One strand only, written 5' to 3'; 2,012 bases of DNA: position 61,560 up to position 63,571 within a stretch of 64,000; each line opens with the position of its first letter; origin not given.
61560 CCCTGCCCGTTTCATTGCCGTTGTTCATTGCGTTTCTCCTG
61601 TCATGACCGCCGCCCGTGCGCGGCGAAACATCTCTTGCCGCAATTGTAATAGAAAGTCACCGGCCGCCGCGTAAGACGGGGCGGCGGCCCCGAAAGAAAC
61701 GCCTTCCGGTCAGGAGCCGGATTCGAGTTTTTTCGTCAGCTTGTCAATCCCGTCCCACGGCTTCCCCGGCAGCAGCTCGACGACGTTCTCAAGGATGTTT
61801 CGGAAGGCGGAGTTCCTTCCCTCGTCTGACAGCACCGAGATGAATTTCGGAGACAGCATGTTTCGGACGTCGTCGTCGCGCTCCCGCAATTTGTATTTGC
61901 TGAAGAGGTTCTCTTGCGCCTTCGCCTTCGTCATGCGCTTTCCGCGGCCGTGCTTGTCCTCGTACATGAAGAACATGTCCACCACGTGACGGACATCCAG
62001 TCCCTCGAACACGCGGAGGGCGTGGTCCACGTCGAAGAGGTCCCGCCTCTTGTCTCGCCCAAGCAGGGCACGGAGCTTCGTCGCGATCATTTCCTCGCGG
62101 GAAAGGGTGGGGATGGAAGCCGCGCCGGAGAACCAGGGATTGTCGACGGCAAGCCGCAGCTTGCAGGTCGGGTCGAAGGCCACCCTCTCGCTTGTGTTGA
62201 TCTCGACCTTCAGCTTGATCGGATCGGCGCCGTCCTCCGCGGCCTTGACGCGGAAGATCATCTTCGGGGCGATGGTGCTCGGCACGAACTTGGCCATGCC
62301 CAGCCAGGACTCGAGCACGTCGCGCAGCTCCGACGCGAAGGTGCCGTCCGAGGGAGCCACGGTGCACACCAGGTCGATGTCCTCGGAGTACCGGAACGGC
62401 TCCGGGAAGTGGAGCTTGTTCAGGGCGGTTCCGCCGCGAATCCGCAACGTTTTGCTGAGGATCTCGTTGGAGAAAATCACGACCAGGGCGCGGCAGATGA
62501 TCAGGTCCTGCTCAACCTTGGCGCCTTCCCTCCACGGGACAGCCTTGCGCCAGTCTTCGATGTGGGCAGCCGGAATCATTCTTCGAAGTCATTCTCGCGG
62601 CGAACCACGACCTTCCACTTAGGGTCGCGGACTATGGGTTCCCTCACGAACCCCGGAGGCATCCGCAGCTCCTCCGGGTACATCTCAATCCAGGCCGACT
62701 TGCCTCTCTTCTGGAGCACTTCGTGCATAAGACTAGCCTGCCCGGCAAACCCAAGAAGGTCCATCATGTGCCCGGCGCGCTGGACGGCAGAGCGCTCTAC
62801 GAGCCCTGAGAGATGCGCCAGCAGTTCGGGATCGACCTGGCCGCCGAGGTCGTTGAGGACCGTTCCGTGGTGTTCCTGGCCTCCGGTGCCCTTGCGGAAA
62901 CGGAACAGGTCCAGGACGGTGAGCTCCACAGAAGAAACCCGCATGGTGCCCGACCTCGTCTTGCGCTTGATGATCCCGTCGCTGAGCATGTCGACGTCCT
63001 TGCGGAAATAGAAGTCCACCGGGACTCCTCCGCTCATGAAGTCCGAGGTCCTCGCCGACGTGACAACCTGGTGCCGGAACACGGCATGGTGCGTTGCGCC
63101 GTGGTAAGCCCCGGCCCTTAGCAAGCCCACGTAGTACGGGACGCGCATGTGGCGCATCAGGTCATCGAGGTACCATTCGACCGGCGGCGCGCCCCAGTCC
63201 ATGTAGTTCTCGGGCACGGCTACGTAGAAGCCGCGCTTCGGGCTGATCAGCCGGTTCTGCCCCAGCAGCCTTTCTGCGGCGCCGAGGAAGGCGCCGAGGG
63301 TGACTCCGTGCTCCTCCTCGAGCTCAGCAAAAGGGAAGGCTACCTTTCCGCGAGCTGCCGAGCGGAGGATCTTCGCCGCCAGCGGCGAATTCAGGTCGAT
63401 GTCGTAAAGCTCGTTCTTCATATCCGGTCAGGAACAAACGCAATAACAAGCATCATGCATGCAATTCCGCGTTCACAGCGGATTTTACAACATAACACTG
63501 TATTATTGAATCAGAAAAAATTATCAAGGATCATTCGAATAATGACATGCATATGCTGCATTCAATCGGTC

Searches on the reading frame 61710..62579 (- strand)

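Call 73: search_protein_families(library=pfam, proteins=[window:61710-62579:-], max_evalue=0.001)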
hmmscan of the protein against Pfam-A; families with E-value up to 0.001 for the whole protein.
window:61710-62579:- (289 aa): 1 family
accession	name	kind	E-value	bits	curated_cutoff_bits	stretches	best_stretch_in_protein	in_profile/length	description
PF08843.17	AbiEii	-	4.2e-32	112.4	22.5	1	30-244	1-222/238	Nucleotidyl transferase AbiEii toxin, Type IV TA system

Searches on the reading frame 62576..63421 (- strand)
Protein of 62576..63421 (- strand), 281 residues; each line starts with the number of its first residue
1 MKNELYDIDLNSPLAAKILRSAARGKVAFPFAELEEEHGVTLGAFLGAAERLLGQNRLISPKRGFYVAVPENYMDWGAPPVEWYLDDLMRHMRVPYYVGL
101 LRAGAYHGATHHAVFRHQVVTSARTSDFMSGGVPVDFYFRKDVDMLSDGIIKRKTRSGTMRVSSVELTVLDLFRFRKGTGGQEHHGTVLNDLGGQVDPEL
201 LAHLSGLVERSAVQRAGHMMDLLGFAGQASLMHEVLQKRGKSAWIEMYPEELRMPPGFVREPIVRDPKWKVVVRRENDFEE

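Call 53: find_encoding_contigs(protein=window:62576-63421:-, flank=4000, max_places=8)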
Protein window:62576-63421:- (281 aa): no gene with exactly this product is on record in the collection.

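Call 73: search_protein_families(library=pfam, proteins=[window:62576-63421:-], max_evalue=0.001)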
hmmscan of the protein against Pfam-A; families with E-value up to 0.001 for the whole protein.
window:62576-63421:- (281 aa): 1 family
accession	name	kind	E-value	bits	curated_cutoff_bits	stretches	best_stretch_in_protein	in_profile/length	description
PF09407.15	AbiEi_1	-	7.4e-18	65.6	22.2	1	84-222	7-142/142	AbiEi antitoxin C-terminal domain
